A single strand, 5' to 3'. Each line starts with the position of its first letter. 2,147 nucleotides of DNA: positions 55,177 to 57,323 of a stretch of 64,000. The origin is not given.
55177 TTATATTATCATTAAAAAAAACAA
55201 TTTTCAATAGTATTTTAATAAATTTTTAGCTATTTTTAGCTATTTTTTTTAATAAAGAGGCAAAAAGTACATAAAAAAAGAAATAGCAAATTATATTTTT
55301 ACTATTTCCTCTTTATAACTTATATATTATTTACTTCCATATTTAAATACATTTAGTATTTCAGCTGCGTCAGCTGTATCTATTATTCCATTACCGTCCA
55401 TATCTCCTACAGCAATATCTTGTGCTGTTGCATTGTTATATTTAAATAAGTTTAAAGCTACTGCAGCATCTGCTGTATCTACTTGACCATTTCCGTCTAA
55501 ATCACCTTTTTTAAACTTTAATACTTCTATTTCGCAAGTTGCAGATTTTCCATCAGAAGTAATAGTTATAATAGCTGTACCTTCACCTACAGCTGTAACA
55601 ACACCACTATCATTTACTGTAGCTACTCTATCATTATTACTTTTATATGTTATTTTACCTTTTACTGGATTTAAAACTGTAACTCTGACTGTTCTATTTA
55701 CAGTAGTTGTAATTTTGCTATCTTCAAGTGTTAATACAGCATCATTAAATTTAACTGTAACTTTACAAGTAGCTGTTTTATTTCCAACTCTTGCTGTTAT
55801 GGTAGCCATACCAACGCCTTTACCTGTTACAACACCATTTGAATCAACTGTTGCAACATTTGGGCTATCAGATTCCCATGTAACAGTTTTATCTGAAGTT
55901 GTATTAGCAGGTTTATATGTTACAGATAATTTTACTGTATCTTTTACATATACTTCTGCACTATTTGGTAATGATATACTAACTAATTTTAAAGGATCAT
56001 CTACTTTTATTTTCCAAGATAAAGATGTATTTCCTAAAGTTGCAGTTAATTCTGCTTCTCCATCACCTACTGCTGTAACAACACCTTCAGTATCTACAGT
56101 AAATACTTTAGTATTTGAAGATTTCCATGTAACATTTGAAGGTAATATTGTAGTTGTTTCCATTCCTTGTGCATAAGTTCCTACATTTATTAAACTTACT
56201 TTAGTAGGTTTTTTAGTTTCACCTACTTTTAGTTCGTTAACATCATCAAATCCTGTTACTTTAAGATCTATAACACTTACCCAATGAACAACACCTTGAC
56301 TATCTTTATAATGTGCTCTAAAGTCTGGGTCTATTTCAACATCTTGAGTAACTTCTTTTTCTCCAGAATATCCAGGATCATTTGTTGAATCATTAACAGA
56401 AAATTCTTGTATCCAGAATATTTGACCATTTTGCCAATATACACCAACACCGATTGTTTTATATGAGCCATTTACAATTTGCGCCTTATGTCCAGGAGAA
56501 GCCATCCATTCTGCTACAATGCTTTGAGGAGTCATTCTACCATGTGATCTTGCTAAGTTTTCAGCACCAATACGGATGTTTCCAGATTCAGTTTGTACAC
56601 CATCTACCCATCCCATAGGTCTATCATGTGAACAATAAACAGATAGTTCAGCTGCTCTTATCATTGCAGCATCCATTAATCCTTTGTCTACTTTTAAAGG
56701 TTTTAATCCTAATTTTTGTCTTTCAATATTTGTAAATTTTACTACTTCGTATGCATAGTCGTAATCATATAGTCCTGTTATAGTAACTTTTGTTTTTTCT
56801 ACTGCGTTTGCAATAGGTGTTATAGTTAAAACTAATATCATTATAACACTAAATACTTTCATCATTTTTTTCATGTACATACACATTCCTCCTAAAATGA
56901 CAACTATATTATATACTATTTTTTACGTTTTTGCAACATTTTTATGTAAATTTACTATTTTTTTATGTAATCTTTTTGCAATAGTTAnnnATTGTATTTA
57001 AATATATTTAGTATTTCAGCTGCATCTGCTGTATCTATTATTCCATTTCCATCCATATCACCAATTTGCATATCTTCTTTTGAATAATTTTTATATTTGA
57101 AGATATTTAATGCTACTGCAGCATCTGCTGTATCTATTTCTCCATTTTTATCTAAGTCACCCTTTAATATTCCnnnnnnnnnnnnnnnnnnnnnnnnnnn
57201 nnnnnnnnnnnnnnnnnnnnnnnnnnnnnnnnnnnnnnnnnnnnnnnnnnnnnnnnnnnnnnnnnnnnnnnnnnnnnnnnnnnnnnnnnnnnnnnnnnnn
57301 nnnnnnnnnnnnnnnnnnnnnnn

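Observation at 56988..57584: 198-aa protein that appears to combine a compact cohesin-like module with a dockerin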

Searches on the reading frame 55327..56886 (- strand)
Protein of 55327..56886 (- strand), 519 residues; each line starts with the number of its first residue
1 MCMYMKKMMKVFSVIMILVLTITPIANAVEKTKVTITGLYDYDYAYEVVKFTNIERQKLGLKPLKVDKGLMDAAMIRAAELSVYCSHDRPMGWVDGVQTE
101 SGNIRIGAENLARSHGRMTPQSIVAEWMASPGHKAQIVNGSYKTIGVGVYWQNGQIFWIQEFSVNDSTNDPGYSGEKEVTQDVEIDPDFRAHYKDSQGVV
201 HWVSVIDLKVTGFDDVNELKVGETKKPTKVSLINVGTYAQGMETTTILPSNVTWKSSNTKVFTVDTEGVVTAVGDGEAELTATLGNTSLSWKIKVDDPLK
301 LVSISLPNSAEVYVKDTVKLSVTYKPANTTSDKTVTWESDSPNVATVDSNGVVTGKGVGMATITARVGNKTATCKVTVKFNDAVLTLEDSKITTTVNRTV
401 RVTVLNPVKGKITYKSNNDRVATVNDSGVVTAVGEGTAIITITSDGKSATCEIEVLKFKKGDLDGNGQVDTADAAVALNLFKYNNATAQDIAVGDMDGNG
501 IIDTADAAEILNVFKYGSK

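Call 3: search_protein_families(library=pfam, proteins=[window:55327-56886:-], max_evalue=10)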
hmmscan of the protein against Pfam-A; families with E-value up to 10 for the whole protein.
window:55327-56886:- (519 aa): 14 families
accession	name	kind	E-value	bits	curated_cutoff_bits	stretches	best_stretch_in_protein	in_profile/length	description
PF02368.24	Big_2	-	1.1e-23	83.4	22.8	3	307-376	9-79/79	Bacterial Ig-like domain (group 2)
PF22359.2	Big-like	-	1.1e-21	77.3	27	3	334-379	2-47/48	Bacterial Ig-like domain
PF00188.32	CAP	-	3.9e-13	50.7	21.1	1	51-162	3-117/117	Cysteine-rich secretory protein family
PF00404.24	Dockerin_1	-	0.0014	19.2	22.9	1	460-510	1-52/57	Dockerin type I domain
PF20578.4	aBig_2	-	0.0038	17.4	27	2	243-287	28-74/89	Atrophied bacterial Ig domain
PF00036.39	EF-hand_1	-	0.022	14.7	25.4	1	458-473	6-21/29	EF hand domain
PF25354.1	Ig_NUP210_16th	-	0.026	14.4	27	1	328-372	23-68/72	NUP210-like, Ig-like domain 16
PF21461.3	HL_N-beta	-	0.049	13.9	27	1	412-448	14-49/57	Hyaluronate lyase, N-terminal beta-sheet domain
PF00686.25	CBM_20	-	0.053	13.8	23.3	1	314-353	54-93/97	Starch binding domain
PF19252.4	HIND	-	0.1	12.4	25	1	52-67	9-24/25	HIND motif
PF13405.12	EF-hand_6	-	0.15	12.3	25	0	458-477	6-25/30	EF-hand domain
PF23486.1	Ig_TMEM132_5th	-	0.21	12.2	28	1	388-446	64-120/137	TMEM132 fifth domain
PF24170.1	Fn3-II_PB4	-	0.36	11.5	27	1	432-460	18-46/95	Straight fiber protein PB4 second Fn3-like domain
PF02832.22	Flavi_glycop_C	-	1.6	9.3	27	0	430-457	15-42/97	Flavivirus glycoprotein, immunoglobulin-like domain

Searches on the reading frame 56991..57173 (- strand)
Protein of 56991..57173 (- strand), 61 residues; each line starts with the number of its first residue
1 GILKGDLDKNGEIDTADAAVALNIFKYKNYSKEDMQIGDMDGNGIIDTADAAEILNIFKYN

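Call 48: search_solved_structures(query=window:56991-57173:-, max_evalue=1, show_alignments=2)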
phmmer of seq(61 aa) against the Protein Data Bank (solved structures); distinct sequences matched with E-value up to 1: 128 (the best 60 are shown).
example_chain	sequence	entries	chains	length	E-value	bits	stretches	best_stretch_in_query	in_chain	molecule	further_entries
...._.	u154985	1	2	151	1.4e-07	34.6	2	4-54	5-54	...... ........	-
8x3a_A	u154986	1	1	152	1.4e-07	34.6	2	4-54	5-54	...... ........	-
8ajy_B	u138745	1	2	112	0.00058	23.3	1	31-56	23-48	Dockerin from ScaH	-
1qs7_A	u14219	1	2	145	0.0052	20.3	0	6-55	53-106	CALMODULIN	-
1qtx_A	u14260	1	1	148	0.0058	20.1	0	6-55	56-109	PROTEIN (CALMODULIN)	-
1vrk_A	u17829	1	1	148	0.0061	20.1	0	6-55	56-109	CALMODULIN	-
1ahr_A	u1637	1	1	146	0.0087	19.6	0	6-55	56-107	CALMODULIN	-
9kuz_C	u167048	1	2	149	0.018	18.6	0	6-55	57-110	Calmodulin-1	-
9e5c_4x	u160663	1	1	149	0.018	18.6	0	30-55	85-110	Calmodulin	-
1ggz_A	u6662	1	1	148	0.019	18.5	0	30-55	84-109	CALMODULIN-RELATED PROTEIN NB-1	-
5i0i_E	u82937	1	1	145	0.02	18.5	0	6-55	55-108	Calmodulin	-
1ooj_A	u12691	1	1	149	0.024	18.2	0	6-55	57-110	Calmodulin CMD-1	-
9el6_C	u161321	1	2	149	0.024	18.2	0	6-55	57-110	Calmodulin-1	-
2bkh_B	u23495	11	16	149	0.024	18.2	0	6-55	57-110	CALMODULIN | AT15141p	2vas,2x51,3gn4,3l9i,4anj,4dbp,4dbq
2vb6_B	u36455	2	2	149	0.025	18.2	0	6-55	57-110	CALMODULIN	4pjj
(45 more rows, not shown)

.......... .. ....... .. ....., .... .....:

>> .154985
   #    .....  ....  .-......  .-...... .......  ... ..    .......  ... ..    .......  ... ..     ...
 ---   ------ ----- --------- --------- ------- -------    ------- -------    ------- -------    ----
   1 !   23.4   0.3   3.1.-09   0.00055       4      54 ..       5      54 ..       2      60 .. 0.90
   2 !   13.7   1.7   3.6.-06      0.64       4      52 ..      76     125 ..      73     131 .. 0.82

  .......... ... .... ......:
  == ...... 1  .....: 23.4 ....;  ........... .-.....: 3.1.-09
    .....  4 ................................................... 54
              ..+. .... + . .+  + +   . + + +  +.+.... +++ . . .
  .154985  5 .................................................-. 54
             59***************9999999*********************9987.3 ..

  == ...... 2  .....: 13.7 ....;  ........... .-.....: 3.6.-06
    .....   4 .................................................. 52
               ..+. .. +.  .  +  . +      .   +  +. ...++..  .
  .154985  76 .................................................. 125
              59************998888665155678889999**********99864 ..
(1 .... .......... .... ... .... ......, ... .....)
